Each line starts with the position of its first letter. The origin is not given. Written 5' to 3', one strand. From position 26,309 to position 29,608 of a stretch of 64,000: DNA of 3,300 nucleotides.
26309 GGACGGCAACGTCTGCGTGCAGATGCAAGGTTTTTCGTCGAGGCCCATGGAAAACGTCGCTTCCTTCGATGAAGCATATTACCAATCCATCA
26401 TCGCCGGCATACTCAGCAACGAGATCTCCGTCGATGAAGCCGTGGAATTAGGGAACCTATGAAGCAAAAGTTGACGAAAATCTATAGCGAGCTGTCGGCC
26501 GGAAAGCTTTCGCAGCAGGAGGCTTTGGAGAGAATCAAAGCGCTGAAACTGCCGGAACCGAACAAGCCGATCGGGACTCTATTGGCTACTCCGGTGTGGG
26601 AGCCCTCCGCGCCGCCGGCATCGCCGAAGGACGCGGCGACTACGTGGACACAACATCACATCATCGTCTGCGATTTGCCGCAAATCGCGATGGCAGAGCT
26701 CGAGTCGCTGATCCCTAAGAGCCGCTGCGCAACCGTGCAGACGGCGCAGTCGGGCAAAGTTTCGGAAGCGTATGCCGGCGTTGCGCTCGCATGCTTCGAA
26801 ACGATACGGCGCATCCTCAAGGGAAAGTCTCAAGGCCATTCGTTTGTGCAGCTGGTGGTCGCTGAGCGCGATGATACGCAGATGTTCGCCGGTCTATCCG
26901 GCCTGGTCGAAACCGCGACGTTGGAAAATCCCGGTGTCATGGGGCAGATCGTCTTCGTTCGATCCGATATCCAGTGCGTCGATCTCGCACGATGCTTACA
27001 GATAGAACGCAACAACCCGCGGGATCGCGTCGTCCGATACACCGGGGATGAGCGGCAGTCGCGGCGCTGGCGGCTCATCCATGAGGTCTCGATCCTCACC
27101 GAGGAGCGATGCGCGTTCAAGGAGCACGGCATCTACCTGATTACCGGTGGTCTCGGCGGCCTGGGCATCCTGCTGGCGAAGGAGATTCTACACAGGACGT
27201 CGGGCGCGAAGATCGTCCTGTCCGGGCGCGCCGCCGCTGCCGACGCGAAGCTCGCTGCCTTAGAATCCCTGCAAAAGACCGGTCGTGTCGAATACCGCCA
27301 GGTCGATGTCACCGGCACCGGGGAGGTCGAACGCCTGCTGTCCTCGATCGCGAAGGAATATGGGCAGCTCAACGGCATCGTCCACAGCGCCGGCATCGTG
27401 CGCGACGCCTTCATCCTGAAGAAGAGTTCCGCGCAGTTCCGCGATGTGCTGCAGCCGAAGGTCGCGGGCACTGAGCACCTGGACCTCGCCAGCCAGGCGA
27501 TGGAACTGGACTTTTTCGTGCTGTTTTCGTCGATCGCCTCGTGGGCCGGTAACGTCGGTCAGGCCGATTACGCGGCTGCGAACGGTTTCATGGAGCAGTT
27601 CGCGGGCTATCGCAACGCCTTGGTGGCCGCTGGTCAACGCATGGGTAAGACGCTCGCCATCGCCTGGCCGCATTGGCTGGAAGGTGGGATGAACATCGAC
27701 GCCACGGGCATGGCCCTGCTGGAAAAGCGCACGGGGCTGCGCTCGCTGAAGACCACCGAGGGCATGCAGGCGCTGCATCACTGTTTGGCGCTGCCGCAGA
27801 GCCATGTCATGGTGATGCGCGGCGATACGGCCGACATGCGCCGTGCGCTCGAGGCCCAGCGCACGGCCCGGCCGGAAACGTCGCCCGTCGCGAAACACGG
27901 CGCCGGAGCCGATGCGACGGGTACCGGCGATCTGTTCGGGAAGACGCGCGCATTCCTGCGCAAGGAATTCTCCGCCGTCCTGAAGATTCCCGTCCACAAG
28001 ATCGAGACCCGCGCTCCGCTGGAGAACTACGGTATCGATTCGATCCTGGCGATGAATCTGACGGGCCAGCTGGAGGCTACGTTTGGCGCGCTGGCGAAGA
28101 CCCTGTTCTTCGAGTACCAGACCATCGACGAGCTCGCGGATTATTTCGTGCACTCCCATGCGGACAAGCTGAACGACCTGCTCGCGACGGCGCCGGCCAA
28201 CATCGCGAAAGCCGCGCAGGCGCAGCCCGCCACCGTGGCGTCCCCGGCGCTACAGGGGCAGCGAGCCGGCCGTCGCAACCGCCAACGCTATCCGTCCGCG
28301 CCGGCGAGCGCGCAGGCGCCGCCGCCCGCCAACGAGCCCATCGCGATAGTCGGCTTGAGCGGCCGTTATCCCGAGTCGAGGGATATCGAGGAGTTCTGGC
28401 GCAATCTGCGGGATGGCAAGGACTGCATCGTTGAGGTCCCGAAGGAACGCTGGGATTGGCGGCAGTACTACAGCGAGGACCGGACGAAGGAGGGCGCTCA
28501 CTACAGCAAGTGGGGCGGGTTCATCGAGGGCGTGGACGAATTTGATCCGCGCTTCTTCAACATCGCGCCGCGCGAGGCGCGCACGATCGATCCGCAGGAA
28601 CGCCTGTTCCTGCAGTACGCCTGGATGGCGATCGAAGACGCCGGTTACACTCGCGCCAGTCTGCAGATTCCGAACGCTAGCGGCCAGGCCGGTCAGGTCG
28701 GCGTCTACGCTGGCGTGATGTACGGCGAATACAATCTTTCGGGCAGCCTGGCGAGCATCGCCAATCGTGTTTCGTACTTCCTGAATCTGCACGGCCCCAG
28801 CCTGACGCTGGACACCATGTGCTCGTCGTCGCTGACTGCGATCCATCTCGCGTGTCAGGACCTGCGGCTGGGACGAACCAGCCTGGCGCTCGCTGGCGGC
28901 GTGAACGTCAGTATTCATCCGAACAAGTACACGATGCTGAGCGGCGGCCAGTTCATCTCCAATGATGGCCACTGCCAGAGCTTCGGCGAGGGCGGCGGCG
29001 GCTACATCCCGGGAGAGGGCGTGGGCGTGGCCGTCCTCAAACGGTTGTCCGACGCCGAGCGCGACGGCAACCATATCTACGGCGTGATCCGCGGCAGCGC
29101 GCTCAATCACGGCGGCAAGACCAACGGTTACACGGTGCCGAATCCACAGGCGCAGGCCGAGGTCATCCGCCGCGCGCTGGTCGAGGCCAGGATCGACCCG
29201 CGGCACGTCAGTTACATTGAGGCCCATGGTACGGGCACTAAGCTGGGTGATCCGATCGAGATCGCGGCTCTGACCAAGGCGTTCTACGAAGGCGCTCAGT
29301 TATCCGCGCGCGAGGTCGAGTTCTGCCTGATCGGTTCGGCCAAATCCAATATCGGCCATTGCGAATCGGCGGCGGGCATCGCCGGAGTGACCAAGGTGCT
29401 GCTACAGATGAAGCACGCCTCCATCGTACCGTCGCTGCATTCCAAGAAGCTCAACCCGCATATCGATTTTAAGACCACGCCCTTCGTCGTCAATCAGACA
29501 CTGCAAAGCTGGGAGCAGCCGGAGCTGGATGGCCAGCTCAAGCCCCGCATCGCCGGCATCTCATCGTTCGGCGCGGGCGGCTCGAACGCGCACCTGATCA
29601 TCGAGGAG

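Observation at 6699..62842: Orphan ~56-kb trans-AT PKS cluster: 10 KS modules, pure polyketide, three beta-branches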

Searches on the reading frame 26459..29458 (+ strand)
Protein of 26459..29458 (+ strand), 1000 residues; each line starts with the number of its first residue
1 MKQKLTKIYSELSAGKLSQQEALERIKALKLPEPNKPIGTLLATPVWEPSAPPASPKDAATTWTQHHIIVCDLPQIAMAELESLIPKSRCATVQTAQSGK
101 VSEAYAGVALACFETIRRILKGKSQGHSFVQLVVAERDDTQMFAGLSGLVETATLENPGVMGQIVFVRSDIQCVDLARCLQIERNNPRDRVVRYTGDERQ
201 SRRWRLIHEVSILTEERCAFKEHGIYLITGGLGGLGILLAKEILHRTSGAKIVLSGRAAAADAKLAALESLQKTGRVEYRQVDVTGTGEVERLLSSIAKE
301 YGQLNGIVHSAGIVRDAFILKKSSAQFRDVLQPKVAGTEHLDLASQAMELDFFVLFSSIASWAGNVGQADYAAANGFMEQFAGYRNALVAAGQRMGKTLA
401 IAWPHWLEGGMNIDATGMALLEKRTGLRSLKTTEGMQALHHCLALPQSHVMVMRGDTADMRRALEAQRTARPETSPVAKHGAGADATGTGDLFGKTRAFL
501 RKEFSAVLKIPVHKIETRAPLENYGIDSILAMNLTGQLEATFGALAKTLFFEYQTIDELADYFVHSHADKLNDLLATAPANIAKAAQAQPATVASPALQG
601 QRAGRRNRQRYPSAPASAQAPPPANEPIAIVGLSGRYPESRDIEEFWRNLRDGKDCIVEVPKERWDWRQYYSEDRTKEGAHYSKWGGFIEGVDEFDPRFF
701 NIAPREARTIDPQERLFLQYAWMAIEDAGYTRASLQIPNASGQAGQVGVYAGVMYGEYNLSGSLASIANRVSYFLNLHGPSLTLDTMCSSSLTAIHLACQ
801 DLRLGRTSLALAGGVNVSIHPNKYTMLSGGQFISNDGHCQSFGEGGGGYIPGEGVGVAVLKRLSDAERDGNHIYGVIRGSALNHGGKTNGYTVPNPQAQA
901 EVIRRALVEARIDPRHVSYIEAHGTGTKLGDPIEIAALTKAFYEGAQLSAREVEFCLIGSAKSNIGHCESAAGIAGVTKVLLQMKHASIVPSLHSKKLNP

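Call 5: search_protein_families(library=pfam, proteins=[window:26459-29458:+], max_evalue=0.00001)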
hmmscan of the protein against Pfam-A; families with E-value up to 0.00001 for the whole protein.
window:26459-29458:+ (1000 aa): 6 families
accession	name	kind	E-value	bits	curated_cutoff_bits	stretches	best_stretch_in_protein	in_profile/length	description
PF00109.32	ketoacyl-synt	-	7.6e-84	281.7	20.8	1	626-866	2-252/252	Beta-ketoacyl synthase, N-terminal domain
PF08659.16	KR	-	2e-46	158.6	22.6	1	224-406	1-178/180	KR domain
PF02801.28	Ketoacyl-synt_C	-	1.8e-42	144.5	20.8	1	874-995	1-118/119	Beta-ketoacyl synthase, C-terminal domain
PF00550.31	PP-binding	-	1.1e-13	51.6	20.8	1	499-562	2-66/67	Phosphopantetheine attachment site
PF00106.31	adh_short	-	1.1e-13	51.5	26.6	1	226-382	3-160/195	short chain dehydrogenase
PF13561.12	adh_short_C2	-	1.2e-09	38.5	27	1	246-374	17-146/236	Enoyl-(Acyl carrier protein) reductase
